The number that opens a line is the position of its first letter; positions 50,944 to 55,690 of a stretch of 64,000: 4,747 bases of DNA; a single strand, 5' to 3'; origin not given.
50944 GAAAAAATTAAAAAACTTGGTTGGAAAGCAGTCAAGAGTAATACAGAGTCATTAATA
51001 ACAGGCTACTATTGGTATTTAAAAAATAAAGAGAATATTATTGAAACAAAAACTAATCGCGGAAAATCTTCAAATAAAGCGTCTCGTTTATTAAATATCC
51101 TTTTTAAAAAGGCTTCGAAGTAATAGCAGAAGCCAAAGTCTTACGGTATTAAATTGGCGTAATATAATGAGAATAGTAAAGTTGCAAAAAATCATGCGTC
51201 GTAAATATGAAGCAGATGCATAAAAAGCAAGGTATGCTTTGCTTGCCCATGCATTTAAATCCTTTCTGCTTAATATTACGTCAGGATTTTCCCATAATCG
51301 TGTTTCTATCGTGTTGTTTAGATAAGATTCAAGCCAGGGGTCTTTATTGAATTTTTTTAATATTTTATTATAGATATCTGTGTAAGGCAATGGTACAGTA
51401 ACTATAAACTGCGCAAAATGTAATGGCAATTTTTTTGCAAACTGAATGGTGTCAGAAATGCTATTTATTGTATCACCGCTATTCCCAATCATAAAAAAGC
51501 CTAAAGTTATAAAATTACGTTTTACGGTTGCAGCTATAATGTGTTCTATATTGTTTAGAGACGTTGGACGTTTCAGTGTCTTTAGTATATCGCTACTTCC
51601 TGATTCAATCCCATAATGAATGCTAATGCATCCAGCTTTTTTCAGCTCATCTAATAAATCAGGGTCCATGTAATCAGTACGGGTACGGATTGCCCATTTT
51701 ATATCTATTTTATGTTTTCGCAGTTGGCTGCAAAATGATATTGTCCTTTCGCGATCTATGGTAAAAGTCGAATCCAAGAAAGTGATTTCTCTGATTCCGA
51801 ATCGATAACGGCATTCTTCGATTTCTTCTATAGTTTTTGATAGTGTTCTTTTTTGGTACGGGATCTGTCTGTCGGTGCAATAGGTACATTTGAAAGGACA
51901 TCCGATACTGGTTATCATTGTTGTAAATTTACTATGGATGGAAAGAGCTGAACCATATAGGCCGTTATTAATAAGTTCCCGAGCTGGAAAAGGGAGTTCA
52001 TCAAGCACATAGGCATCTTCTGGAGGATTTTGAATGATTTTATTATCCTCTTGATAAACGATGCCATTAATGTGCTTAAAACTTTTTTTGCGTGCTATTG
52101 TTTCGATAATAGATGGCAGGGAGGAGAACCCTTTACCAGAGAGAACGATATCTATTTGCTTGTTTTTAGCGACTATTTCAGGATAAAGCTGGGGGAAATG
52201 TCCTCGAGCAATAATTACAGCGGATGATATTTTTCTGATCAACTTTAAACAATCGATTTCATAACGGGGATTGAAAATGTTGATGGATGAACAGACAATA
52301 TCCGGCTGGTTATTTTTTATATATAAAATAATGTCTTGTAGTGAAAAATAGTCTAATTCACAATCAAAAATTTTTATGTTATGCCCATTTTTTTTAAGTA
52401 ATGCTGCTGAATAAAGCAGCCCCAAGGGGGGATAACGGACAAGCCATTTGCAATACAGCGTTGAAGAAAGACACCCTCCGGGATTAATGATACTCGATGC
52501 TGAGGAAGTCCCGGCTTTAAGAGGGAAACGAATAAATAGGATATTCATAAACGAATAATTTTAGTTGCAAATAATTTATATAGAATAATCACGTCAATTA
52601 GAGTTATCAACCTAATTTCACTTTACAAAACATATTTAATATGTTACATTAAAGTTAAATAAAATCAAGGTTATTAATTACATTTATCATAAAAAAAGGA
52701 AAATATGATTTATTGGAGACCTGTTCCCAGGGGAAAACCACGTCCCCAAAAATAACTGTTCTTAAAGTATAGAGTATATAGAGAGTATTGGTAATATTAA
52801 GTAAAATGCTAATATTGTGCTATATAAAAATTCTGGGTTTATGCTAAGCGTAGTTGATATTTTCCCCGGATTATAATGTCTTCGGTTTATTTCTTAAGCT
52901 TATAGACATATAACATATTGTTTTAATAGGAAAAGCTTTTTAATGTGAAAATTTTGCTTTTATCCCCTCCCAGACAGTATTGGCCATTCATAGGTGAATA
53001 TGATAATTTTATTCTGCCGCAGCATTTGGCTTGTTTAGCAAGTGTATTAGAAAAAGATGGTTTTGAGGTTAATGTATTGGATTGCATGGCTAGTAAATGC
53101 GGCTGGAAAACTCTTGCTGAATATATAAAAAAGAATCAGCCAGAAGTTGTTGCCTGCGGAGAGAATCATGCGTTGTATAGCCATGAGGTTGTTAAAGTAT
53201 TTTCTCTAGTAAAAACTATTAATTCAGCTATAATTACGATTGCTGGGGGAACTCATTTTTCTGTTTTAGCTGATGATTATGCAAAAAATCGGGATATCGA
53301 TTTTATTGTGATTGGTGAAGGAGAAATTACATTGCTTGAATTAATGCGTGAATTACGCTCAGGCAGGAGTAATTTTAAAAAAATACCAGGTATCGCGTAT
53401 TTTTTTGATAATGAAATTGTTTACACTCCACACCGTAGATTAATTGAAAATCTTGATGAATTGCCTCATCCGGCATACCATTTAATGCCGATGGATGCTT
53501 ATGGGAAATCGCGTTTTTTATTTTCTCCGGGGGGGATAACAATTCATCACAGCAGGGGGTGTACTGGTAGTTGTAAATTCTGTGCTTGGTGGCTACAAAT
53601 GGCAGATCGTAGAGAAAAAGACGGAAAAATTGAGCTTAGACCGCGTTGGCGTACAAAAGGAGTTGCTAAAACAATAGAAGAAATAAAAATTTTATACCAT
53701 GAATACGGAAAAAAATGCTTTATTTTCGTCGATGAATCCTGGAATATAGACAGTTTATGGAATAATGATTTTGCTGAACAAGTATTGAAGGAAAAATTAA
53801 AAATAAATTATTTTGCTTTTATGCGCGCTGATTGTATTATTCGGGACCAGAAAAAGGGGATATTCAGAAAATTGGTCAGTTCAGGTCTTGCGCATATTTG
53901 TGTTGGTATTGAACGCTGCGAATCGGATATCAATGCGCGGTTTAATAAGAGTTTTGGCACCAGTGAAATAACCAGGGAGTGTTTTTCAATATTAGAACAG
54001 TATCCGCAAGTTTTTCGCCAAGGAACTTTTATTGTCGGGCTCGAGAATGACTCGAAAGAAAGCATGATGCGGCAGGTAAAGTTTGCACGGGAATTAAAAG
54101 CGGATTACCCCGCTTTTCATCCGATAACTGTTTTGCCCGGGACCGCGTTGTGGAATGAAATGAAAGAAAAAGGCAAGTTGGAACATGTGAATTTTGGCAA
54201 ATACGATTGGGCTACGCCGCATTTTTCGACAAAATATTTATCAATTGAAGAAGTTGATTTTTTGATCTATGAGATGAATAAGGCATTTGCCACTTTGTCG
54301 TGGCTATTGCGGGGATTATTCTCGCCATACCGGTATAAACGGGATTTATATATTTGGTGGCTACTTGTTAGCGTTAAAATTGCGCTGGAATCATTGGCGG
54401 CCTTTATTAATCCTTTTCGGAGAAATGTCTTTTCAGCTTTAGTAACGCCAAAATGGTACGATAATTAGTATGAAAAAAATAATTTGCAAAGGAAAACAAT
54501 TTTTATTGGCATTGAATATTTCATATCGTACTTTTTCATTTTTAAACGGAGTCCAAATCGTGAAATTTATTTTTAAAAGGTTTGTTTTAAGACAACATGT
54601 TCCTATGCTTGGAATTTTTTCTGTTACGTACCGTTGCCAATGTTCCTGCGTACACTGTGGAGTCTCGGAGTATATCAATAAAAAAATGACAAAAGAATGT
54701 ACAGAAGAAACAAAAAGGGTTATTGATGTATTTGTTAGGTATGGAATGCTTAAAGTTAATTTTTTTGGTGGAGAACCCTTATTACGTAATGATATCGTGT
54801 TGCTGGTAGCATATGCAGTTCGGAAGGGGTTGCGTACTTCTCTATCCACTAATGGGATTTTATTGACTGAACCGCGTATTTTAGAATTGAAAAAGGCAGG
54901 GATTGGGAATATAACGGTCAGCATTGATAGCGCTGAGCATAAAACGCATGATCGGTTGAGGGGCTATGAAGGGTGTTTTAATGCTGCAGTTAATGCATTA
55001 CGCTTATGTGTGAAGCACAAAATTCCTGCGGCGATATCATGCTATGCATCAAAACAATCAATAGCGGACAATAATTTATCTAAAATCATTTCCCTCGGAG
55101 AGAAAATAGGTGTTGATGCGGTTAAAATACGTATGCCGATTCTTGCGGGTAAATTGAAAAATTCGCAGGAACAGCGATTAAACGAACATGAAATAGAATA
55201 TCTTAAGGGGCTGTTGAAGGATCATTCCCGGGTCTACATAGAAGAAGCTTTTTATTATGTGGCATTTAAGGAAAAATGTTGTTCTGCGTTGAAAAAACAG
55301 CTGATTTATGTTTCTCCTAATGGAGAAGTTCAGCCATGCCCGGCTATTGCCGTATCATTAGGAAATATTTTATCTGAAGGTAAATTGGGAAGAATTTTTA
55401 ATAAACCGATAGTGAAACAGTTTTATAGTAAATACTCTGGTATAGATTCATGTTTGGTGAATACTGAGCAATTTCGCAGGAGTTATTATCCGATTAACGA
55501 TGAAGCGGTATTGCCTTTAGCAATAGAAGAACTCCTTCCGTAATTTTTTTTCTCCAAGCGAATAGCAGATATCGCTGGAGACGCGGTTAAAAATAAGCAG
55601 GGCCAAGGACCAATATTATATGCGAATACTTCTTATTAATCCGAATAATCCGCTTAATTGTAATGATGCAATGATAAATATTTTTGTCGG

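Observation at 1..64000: Glycan-biosynthesis island saturated with radical SAM enzymes (19 rSAM domains in 64 kb)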

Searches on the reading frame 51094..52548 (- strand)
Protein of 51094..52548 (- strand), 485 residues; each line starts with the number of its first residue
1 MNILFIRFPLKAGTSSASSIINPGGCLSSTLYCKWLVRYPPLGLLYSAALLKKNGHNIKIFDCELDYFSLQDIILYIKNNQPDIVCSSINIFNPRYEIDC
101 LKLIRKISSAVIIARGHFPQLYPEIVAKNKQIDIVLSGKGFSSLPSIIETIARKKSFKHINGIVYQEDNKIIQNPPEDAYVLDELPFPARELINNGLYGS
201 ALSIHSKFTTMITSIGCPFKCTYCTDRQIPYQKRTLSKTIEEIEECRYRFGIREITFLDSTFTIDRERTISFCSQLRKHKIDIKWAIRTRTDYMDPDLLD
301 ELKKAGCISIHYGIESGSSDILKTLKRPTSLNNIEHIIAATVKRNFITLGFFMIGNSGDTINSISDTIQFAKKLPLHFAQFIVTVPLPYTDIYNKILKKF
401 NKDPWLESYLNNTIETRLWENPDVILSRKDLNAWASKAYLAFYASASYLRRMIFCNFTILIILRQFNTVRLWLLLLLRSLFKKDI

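Call 7: search_protein_families(library=pfam, proteins=[window:51094-52548:-], max_evalue=0.001)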
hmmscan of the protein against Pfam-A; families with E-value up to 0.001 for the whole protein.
window:51094-52548:- (485 aa): 2 families
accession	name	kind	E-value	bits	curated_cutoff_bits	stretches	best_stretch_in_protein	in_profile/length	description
PF04055.27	Radical_SAM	-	1.1e-19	71.7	29.5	1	212-371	2-166/166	Radical SAM superfamily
PF02310.24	B12-binding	-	4.1e-07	30.3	32.1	1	39-142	12-115/121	B12 binding domain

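Call 12: search_protein_families(library=ncbifam, proteins=[window:51094-52548:-], max_evalue=0.00001)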
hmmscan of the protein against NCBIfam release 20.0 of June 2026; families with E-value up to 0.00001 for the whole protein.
window:51094-52548:- (485 aa): 22 families
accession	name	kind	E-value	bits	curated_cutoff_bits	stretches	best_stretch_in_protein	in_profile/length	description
TIGR02026.1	BchE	equivalog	4.1e-40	138.1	481.35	1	38-399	19-390/497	magnesium-protoporphyrin IX monomethyl ester anaerobic oxidative cyclase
TIGR03471.1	HpnJ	equivalog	6.4e-37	127.5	577.6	1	41-453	34-443/472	hopanoid biosynthesis associated radical SAM protein HpnJ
NF038361.1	rSAM_Sden_1168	equivalog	2.1e-35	122.3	575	1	39-397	83-474/560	Sden_1168 family B12-binding radical SAM P-methyltransferase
NF050148.1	rSAM_ApyD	equivalog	4.6e-31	107.9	750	1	38-424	22-425/645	RiPP biosynthesis radical SAM protein ApyD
TIGR04479.1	bcpD_PhpK_rSAM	subfamily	4e-30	104.7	600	1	135-373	175-408/504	PhpK family radical SAM P-methyltransferase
NF033070.1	rSAM_AprD4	equivalog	1.1e-29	103.6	500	1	39-391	40-383/456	AprD4 family radical SAM diol-dehydratase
TIGR04072.2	rSAM_ladder_B12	equivalog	2.6e-29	102.2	360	1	41-374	18-349/443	lipid biosynthesis B12-binding/radical SAM protein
TIGR04385.1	B12_rSAM_cofa1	equivalog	2.4e-25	89.6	450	1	39-374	18-364/438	B12 lower ligand biosynthesis radical SAM protein BzaD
TIGR04295.1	B12_rSAM_oligo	hypoth_equivalog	1e-23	83.7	400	1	19-332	3-319/422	TIGR04295 family B12-binding domain-containing radical SAM protein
TIGR04367.1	HpnR_B12_rSAM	equivalog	3e-23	82.1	650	1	28-399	9-376/490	hopanoid C-3 methylase HpnR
TIGR04014.1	B12_SAM_MJ_0865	equivalog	5.2e-23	81.5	360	1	85-399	46-361/434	methyl-coenzyme M reductase glutamine C-methyltransferase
TIGR04190.1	B12_SAM_Ta0216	equivalog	7.8e-17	61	500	1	41-378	37-398/554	TIGR04190 family B12-binding domain/radical SAM domain protein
TIGR03975.1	rSAM_ocin_1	subfamily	1.3e-15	56.9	281.85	1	72-336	119-393/606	RiPP maturation radical SAM C-methyltransferase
TIGR04013.1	B12_SAM_MJ_1487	hypoth_equivalog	1.4e-15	57.1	251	1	76-229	37-172/382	TIGR04013 family B12-binding domain/radical SAM domain-containing protein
NF040542.1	rSAM_RCCLKC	equivalog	4.6e-15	55.7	450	1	38-348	10-324/423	arsinothricin biosynthesis radical SAM protein ArsL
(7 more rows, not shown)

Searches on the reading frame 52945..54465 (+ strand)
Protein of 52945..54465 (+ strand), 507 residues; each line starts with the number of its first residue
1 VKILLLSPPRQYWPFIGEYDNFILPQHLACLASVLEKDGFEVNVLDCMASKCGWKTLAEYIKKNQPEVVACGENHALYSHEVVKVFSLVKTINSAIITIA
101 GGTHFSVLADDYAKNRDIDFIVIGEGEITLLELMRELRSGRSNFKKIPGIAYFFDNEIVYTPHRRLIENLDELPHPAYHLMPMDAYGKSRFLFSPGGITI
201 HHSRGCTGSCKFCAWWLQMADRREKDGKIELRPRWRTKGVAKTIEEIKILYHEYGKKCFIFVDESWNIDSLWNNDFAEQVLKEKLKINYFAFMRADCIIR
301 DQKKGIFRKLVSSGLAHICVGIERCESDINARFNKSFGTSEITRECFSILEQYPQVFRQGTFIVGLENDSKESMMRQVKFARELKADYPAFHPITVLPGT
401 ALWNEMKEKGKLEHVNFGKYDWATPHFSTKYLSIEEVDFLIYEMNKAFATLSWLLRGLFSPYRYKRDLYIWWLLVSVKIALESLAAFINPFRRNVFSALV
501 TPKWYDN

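Call 7: search_protein_families(library=pfam, proteins=[window:52945-54465:+], max_evalue=0.001)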
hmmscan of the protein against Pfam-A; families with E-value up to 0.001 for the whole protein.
window:52945-54465:+ (507 aa): 2 families
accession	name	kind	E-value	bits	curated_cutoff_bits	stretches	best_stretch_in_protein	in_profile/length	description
PF02310.24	B12-binding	-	3.7e-16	59.5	32.1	1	20-133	9-120/121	B12 binding domain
PF04055.27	Radical_SAM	-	7.1e-06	26.7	29.5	1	201-375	2-160/166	Radical SAM superfamily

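Call 12: search_protein_families(library=ncbifam, proteins=[window:52945-54465:+], max_evalue=0.00001)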
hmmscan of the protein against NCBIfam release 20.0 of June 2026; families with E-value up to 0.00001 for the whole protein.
window:52945-54465:+ (507 aa): 16 families
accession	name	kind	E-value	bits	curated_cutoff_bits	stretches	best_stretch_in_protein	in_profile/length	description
TIGR02026.1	BchE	equivalog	4.8e-47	160.9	481.35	1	20-468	17-447/497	magnesium-protoporphyrin IX monomethyl ester anaerobic oxidative cyclase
NF038361.1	rSAM_Sden_1168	equivalog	1.7e-31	109.5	575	1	3-412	65-479/560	Sden_1168 family B12-binding radical SAM P-methyltransferase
TIGR04072.2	rSAM_ladder_B12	equivalog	6e-29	100.9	360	1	23-413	16-379/443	lipid biosynthesis B12-binding/radical SAM protein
TIGR03471.1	HpnJ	equivalog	8.9e-28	97.4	577.6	1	76-415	79-396/472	hopanoid biosynthesis associated radical SAM protein HpnJ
TIGR04367.1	HpnR_B12_rSAM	equivalog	2.1e-22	79.3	650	1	25-420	22-385/490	hopanoid C-3 methylase HpnR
TIGR04479.1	bcpD_PhpK_rSAM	subfamily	3e-18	65.5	600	1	27-405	74-430/504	PhpK family radical SAM P-methyltransferase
TIGR03975.1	rSAM_ocin_1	subfamily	8.1e-18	64.2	281.85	1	57-335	120-383/606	RiPP maturation radical SAM C-methyltransferase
TIGR04013.1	B12_SAM_MJ_1487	hypoth_equivalog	2.2e-17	63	251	1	51-214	28-168/382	TIGR04013 family B12-binding domain/radical SAM domain-containing protein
NF033712.0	B12_rSAM_KedN5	subfamily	3.2e-16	58.7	700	1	57-215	54-213/624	KedN5 family methylcobalamin-dependent radical SAM C-methyltransferase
NF050148.1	rSAM_ApyD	equivalog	5.5e-15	54.8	750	1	28-340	28-324/645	RiPP biosynthesis radical SAM protein ApyD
TIGR04385.1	B12_rSAM_cofa1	equivalog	8.4e-15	54.9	450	1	24-300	19-286/438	B12 lower ligand biosynthesis radical SAM protein BzaD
TIGR04190.1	B12_SAM_Ta0216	equivalog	2.1e-11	43.2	500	1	25-387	37-397/554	TIGR04190 family B12-binding domain/radical SAM domain protein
TIGR04428.1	B12_rSAM_trp_MT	equivalog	2e-10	39.7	500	1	23-151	14-150/558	tryptophan 2-C-methyltransferase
TIGR04014.1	B12_SAM_MJ_0865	equivalog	3.2e-09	36.1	360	1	114-214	86-177/434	methyl-coenzyme M reductase glutamine C-methyltransferase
TIGR04295.1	B12_rSAM_oligo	hypoth_equivalog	7.9e-09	34.7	400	1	24-333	24-312/422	TIGR04295 family B12-binding domain-containing radical SAM protein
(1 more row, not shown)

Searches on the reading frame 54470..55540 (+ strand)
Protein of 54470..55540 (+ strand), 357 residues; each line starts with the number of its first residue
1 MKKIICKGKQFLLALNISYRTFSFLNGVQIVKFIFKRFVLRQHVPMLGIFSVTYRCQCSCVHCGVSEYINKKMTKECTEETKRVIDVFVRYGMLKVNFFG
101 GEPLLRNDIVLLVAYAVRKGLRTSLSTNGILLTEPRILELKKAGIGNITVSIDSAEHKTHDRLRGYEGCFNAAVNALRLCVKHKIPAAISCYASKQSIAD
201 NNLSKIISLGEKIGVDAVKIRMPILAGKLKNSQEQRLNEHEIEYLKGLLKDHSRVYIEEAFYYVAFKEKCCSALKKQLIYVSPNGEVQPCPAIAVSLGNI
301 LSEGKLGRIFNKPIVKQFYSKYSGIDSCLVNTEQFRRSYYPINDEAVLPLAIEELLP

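Call 8: search_protein_families(library=pfam, proteins=[window:54470-55540:+], max_evalue=0.001)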
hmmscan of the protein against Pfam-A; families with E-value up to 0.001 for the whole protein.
window:54470-55540:+ (357 aa): 3 families
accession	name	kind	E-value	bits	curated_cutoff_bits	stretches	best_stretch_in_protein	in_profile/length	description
PF04055.27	Radical_SAM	-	2.7e-21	76.9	29.5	1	51-187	2-143/166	Radical SAM superfamily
PF13353.11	Fer4_12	-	5.5e-06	27.2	22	1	55-153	14-114/137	4Fe-4S single cluster domain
PF13186.11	SPASM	-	3.3e-05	24.5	21.5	1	271-328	1-63/67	Iron-sulfur cluster-binding domain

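Call 12: search_protein_families(library=ncbifam, proteins=[window:54470-55540:+], max_evalue=0.00001)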
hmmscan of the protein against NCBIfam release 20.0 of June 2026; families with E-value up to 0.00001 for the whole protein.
window:54470-55540:+ (357 aa): 50 families (the best 25 are shown)
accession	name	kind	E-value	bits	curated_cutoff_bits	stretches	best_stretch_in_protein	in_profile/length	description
TIGR04545.1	rSAM_ahbD_hemeb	equivalog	4.5e-37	128.2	500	1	50-245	4-197/339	heme b synthase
TIGR04055.1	rSAM_NirJ2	equivalog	6e-35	121.3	500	1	52-318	6-282/326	putative heme d1 biosynthesis radical SAM protein NirJ2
TIGR04347.1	pseudo_SAM_Halo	equivalog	1.9e-32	113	525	1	49-218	41-207/390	TIGR04347 family pseudo-SAM/SPASM protein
TIGR02109.1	PQQ_syn_pqqE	equivalog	4.4e-31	108.1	381.35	1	44-311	5-281/358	pyrroloquinoline quinone biosynthesis protein PqqE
TIGR04053.2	TIGR04053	equivalog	4.7e-31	108.3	395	1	43-254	5-215/366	TIGR04053 family radical SAM/SPASM domain-containing protein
TIGR04546.1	rSAM_ahbC_deAc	equivalog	1.5e-30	106.3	650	1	49-254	42-244/390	12,18-didecarboxysiroheme deacetylase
TIGR04303.1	GeoRSP_rSAM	equivalog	6.7e-29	101.5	400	1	50-219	9-173/325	GeoRSP system radical SAM/SPASM protein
TIGR04054.1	rSAM_NirJ1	equivalog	3.6e-27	95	650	1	49-227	39-214/387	putative heme d1 biosynthesis radical SAM protein NirJ1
TIGR03962.1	mycofact_rSAM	equivalog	1.6e-26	93.3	265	1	45-312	11-284/339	mycofactocin radical SAM maturase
TIGR04051.1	rSAM_NirJ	equivalog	1e-23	83.9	515.45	1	49-236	5-189/354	heme d1 biosynthesis radical SAM protein NirJ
TIGR02666.1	moaA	equivalog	3.3e-22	78.9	284.05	1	51-220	15-190/336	GTP 3',8-cyclase MoaA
TIGR03961.1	rSAM_PTO1314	hypoth_equivalog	8.7e-22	77.8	306.05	1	42-265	19-232/332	PTO1314 family radical SAM protein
TIGR02668.1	moaA_archaeal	equivalog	9.3e-21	74.1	325.25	1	51-178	15-141/303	GTP 3',8-cyclase MoaA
TIGR04133.1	rSAM_w_lipo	hypoth_equivalog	1.2e-20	73.8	425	1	49-254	27-233/350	TIGR04133 family radical SAM/SPASM protein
NF045574.1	sacti_mat_StsB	exception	2.9e-20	72.6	625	1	50-318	100-368/466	StsB family radical SAM/SPASM domain sactipeptide maturase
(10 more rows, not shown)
